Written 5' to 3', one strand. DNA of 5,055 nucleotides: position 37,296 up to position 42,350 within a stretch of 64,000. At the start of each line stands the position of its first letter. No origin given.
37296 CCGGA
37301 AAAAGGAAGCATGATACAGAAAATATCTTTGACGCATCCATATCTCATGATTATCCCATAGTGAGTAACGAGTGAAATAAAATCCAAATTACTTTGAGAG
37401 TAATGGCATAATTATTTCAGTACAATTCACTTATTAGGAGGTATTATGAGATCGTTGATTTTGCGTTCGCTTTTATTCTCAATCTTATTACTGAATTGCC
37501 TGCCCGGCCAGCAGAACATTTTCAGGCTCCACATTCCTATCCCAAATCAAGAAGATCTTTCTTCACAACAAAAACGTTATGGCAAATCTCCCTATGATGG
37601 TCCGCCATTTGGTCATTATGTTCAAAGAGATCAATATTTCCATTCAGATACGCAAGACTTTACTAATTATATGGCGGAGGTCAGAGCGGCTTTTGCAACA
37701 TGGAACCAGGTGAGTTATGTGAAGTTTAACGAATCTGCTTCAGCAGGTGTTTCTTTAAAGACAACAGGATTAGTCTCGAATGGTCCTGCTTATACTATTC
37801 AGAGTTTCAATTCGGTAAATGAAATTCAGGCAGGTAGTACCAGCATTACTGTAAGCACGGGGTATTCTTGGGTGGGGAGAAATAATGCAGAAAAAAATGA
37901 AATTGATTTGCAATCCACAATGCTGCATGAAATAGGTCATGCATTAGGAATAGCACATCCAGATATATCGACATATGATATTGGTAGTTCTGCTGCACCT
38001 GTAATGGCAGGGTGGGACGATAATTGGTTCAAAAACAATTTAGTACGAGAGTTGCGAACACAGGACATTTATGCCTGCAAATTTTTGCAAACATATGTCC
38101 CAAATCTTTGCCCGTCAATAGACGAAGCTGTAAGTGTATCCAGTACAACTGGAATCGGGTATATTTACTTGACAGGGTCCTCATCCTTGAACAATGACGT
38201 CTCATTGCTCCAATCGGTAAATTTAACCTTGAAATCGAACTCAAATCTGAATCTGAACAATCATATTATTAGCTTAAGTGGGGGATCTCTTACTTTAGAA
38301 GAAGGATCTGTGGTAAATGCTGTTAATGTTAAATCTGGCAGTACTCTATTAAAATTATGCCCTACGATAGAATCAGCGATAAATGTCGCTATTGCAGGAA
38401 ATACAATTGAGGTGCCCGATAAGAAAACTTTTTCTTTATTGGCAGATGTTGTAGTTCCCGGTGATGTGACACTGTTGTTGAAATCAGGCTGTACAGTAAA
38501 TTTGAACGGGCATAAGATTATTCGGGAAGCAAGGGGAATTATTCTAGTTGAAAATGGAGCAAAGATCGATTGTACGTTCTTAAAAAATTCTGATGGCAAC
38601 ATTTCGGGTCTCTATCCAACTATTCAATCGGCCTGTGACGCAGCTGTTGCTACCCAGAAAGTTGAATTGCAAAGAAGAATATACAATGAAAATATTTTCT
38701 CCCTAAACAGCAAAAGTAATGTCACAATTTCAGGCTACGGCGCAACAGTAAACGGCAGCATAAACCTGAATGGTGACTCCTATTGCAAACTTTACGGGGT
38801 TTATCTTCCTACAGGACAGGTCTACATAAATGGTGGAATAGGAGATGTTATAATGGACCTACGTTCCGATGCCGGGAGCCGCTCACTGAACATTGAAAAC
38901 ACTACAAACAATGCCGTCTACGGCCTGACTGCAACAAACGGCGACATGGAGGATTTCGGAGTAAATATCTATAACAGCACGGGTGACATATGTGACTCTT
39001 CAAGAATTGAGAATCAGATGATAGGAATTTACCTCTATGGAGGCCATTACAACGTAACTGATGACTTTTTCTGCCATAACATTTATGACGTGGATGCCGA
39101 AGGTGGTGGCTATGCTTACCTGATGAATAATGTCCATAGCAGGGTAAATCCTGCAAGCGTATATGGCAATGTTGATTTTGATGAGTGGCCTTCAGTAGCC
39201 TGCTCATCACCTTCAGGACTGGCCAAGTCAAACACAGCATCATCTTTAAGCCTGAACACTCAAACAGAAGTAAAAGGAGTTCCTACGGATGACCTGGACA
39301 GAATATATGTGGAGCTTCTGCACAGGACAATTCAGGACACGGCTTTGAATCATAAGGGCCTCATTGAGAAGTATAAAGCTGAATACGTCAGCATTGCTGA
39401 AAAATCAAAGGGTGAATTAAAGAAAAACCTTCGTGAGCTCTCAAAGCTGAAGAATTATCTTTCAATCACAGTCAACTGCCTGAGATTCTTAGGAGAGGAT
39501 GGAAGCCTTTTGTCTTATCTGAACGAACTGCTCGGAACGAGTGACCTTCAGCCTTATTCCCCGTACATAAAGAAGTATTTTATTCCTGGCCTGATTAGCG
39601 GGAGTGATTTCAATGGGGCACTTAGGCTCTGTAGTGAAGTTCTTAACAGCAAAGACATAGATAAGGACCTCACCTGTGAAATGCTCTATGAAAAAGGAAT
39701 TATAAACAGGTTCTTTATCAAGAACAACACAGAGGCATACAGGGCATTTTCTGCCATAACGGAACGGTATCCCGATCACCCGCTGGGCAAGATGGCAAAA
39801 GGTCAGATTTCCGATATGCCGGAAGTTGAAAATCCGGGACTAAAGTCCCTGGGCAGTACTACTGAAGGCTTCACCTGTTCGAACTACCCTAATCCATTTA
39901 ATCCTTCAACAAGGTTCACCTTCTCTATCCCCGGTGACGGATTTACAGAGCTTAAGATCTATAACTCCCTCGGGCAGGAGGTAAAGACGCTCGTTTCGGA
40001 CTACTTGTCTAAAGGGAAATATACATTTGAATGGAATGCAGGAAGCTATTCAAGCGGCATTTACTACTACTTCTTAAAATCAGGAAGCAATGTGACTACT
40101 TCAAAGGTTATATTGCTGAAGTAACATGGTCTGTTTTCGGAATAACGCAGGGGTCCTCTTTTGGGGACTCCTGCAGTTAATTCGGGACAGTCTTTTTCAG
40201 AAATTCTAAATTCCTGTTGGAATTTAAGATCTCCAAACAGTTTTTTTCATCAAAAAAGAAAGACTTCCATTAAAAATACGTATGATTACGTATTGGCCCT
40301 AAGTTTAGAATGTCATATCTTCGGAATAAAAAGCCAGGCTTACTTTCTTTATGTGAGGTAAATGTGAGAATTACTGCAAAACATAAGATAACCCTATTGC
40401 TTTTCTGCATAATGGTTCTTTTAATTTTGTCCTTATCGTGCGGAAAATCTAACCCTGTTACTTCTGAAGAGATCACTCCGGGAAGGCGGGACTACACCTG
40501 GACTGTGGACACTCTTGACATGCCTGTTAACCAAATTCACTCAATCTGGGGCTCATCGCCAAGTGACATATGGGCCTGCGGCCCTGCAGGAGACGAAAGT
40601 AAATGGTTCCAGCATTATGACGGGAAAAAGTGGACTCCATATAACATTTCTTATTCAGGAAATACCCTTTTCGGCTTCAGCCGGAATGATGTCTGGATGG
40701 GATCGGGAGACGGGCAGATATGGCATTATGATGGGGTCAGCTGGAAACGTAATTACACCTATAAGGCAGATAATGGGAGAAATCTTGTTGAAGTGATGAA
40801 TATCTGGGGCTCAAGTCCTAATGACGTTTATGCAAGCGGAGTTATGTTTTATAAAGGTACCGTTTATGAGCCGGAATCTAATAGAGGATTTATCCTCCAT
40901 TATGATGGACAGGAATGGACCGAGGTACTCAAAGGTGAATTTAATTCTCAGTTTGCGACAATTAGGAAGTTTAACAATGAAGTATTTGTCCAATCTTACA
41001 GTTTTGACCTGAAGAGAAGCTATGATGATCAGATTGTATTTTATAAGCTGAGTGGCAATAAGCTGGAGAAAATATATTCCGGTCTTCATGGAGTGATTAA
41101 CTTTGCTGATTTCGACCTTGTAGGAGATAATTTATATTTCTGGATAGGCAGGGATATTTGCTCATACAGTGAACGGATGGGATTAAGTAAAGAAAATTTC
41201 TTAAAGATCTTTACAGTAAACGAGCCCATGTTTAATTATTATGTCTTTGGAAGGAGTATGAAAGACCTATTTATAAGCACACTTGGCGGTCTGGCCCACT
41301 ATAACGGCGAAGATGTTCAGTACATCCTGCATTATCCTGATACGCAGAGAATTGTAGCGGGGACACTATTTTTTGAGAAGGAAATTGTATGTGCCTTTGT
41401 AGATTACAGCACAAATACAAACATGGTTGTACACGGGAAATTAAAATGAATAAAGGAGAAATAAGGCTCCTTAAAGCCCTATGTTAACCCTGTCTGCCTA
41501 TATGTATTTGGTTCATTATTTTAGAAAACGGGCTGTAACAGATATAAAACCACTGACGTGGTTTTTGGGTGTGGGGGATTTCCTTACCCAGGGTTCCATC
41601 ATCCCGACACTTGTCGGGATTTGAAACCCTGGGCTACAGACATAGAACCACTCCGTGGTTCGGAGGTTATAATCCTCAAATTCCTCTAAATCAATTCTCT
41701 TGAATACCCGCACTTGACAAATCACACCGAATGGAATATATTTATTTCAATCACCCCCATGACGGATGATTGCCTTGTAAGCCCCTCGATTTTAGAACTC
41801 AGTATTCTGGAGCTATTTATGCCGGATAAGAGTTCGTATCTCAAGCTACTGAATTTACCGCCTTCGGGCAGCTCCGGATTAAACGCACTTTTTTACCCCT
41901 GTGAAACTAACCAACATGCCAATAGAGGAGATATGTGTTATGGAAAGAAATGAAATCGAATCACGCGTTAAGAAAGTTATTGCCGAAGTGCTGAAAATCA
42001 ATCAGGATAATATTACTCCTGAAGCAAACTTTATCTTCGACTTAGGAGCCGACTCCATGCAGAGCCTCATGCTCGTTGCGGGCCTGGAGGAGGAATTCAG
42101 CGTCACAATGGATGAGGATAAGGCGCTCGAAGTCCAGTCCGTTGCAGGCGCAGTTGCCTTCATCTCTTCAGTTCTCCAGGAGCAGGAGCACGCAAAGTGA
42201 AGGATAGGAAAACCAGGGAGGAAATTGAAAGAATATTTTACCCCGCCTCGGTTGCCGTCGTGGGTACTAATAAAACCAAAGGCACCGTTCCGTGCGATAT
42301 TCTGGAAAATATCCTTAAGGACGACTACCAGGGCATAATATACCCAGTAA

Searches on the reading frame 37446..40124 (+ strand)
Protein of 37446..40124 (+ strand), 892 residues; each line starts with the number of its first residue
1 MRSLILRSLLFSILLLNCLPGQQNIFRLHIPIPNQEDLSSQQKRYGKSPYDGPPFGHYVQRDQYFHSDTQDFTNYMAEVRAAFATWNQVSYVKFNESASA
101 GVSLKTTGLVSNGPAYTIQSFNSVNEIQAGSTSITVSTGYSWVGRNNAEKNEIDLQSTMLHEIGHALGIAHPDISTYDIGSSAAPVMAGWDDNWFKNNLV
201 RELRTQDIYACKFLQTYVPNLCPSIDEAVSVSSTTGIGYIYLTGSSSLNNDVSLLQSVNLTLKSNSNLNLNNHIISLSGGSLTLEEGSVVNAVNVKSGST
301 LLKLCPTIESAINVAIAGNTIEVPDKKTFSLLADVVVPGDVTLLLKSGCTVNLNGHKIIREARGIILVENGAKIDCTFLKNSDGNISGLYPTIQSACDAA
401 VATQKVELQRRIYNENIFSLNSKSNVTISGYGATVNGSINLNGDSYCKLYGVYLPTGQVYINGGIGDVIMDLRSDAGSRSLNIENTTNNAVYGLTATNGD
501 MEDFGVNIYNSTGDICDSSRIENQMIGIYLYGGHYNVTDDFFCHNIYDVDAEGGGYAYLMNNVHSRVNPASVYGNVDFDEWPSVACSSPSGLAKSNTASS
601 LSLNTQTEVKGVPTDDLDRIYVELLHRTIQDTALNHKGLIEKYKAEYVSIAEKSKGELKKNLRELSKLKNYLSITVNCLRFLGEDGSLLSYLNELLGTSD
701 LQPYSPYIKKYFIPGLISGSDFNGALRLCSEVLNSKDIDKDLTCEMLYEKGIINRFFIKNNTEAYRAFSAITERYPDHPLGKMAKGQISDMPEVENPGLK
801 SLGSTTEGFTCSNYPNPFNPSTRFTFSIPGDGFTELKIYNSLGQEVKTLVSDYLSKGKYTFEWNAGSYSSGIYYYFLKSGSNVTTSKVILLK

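Call 22: search_protein_families(library=pfam, proteins=[window:37446-40124:+])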
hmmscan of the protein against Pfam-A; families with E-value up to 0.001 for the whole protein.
window:37446-40124:+ (892 aa): 3 families
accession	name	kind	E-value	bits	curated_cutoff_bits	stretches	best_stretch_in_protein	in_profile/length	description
PF00413.30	Peptidase_M10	-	1.6e-06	28.5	24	1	74-173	22-126/159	Matrixin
PF18962.6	Por_Secre_tail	-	2.1e-06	28.4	27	1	814-889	2-74/75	Secretion system C-terminal sorting domain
PF13860.13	FlgD_ig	-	4.8e-06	26.9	27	0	834-873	25-69/79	FlgD Ig-like domain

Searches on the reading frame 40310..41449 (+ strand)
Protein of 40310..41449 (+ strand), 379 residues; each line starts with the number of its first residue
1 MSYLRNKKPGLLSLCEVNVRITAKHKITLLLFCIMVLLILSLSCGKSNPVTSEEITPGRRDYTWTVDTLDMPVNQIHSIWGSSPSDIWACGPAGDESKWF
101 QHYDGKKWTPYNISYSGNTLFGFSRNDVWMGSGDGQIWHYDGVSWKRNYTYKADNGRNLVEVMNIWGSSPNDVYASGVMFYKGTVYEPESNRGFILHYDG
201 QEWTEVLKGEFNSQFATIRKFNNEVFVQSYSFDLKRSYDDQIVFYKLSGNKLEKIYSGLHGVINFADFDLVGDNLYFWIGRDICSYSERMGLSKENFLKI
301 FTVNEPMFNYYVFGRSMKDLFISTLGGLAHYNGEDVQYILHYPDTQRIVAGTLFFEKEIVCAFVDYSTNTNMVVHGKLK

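Call 22: search_protein_families(library=pfam, proteins=[window:40310-41449:+])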
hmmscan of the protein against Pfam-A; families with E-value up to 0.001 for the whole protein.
window:40310-41449:+ (379 aa): 1 family
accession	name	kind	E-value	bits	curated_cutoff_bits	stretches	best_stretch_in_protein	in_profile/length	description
PF12768.13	Rax2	-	9.7e-05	22.3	28.8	0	67-119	119-170/254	Rax2 C-terminal beta propeller domain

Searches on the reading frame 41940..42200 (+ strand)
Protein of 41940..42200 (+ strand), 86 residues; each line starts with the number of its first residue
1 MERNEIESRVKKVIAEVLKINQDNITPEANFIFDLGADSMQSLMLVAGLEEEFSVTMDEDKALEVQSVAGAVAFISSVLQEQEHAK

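Call 22: search_protein_families(library=pfam, proteins=[window:41940-42200:+])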
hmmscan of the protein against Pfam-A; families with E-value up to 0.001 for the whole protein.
window:41940-42200:+ (86 aa): 2 families
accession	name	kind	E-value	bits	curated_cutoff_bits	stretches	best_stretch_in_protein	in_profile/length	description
PF00550.31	PP-binding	-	2.3e-14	53.8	20.8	1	9-75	2-67/67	Phosphopantetheine attachment site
PF23297.2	ACP_SdgA_C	-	6e-05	23.5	27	1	3-83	8-87/95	Highly reducing polyketide synthase sdgA, C-terminal ACP domain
